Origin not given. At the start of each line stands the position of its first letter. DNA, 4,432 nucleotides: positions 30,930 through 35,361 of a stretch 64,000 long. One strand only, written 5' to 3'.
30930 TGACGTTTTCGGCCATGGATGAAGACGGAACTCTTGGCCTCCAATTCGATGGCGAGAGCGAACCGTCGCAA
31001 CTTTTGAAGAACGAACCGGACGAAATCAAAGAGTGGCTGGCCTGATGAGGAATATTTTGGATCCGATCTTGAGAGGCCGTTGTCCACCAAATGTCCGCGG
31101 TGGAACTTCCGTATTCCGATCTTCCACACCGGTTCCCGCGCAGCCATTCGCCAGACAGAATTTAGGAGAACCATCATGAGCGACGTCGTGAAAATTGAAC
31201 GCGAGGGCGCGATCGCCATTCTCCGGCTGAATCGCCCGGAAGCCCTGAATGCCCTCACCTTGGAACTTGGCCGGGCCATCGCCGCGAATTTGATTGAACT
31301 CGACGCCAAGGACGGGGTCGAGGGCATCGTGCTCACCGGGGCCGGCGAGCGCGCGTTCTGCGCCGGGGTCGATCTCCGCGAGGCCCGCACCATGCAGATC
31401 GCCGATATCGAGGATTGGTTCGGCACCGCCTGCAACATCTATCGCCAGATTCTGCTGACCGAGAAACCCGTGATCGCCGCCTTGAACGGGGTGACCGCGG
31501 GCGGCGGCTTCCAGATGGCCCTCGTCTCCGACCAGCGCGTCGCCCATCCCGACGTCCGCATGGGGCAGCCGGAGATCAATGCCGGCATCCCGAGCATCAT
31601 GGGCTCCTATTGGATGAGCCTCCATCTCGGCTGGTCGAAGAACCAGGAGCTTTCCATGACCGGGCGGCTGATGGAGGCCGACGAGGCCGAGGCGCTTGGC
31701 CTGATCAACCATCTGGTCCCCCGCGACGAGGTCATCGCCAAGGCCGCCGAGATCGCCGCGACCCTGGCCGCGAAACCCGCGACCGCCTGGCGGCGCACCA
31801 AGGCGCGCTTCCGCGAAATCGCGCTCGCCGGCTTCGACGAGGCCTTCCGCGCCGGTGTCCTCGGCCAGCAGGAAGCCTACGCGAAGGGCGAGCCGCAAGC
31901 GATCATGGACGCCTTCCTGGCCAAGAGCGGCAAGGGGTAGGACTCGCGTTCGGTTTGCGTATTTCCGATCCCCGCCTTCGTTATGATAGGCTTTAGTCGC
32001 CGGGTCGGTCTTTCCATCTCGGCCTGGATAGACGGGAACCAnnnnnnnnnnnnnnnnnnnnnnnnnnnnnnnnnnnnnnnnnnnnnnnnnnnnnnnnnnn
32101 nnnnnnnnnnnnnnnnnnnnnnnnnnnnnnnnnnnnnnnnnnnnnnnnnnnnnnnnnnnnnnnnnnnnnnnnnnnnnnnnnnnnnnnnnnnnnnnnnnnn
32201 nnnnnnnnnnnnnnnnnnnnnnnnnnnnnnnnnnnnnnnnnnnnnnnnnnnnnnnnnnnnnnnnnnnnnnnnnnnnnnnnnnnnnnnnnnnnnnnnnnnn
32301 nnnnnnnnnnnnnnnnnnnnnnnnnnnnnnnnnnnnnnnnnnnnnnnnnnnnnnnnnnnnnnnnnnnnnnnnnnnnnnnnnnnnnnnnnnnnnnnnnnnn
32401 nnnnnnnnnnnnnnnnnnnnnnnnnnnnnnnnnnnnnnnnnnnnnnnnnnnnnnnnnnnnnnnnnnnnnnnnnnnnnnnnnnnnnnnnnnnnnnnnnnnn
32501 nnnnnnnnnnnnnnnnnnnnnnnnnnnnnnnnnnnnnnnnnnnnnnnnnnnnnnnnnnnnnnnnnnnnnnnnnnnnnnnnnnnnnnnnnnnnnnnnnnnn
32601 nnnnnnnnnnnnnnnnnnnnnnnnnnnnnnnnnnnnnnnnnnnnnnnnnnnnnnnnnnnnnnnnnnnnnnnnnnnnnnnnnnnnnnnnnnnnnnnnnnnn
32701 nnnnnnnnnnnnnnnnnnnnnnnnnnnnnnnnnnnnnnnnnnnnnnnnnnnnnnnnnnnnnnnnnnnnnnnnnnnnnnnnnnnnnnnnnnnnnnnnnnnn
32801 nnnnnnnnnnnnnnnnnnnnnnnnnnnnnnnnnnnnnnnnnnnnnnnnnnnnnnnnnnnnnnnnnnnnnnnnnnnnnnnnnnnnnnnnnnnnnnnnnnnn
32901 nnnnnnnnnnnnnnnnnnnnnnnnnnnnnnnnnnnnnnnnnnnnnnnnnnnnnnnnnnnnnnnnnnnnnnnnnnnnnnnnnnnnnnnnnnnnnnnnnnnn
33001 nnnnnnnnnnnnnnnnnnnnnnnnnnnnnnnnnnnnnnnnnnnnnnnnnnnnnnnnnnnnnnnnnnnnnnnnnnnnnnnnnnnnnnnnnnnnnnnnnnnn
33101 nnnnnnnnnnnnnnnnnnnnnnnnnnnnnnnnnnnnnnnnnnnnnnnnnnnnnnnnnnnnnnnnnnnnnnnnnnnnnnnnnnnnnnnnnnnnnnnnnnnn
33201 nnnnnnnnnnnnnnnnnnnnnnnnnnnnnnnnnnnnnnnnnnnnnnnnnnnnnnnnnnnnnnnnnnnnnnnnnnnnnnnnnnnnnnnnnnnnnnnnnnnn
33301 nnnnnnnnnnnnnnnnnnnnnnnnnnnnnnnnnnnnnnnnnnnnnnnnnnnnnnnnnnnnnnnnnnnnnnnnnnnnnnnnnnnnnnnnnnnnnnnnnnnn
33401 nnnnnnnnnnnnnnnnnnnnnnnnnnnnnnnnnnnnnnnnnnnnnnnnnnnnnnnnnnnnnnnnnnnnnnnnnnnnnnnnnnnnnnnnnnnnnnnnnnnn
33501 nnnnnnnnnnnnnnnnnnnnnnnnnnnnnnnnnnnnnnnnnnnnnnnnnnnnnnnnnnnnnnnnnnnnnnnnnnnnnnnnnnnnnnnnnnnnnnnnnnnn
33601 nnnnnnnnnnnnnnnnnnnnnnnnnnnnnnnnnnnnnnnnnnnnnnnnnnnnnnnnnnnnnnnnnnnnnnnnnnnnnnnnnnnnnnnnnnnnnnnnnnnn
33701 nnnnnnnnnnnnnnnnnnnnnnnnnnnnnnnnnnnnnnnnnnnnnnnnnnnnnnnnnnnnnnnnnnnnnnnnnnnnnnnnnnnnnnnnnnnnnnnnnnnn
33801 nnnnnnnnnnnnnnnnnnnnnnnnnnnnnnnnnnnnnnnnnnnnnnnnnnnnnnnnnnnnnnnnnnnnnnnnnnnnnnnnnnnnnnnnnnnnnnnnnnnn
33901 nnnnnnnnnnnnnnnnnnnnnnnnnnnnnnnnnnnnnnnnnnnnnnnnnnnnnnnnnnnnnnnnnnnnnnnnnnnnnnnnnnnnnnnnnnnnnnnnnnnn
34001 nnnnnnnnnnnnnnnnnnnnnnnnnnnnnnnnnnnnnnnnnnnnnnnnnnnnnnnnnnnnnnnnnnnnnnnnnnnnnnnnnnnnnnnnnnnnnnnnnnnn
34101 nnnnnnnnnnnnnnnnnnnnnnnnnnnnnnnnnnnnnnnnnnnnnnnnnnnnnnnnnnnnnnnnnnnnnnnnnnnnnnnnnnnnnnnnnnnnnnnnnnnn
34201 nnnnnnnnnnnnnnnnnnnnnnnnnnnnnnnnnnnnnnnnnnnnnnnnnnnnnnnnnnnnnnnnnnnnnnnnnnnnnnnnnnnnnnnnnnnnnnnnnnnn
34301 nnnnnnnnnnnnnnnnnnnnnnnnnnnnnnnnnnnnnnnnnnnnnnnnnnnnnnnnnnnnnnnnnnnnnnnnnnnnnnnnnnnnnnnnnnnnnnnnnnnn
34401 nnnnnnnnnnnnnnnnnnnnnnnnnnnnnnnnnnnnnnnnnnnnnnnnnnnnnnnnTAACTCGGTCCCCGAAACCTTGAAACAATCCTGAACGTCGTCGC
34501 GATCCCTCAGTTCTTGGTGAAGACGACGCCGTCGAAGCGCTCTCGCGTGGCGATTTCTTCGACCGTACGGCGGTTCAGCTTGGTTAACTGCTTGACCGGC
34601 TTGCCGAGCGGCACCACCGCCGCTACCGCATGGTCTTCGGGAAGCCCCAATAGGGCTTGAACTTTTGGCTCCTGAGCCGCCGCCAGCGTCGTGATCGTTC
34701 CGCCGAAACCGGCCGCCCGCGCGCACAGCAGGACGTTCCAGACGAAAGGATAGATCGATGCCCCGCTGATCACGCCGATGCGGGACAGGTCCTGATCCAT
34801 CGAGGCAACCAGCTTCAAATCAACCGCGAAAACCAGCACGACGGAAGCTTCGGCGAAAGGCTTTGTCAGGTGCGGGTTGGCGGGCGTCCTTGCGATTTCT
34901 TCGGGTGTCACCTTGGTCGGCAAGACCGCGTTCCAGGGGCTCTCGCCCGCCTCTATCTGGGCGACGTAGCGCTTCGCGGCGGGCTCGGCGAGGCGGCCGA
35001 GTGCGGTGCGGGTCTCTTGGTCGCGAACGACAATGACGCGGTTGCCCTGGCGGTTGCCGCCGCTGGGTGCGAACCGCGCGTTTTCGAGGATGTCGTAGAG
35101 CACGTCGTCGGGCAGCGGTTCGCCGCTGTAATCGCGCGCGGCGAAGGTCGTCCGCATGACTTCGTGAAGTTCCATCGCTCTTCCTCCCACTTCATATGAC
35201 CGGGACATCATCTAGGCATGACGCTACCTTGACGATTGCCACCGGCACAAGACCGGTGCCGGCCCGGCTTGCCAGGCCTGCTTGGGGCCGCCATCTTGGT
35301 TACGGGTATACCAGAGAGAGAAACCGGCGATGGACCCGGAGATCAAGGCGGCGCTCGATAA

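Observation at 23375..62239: Three dispersed paralogous exported orthocaspase genes share a catalytic domain and a ~40-aa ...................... module but carry different C-terminal modules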

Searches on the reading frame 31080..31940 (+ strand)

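Call 50: search_protein_families(library=pfam, proteins=[window:31080-31940:+], max_evalue=1)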
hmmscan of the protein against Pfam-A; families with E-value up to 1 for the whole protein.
window:31080-31940:+ (286 aa): 3 families
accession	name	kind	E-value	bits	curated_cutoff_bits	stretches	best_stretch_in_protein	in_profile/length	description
PF00378.25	ECH_1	-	5.7e-44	150.8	27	1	41-246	2-207/251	Enoyl-CoA hydratase/isomerase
PF16113.10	ECH_2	-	2.5e-32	113.2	27.2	1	46-231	2-190/335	Enoyl-CoA hydratase/isomerase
PF01343.23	Peptidase_S49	-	0.00019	21.9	24.9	1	127-160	5-38/154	Peptidase family S49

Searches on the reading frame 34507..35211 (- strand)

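Call 50: search_protein_families(library=pfam, proteins=[window:34507-35211:-], max_evalue=1)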
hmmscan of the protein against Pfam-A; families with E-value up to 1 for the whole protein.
window:34507-35211:- (234 aa): 3 families
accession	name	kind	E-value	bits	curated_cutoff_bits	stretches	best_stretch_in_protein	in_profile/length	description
PF00881.29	Nitroreductase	-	1.7e-18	67.8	23.5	1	25-204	7-167/167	Nitroreductase family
PF14512.11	TM1586_NiRdase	-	0.0003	20.9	27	1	174-222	102-150/215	Putative TM nitroreductase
PF22011.2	DUF6931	-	0.83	10.2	27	0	65-132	62-127/145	Family of unknown function (DUF6931)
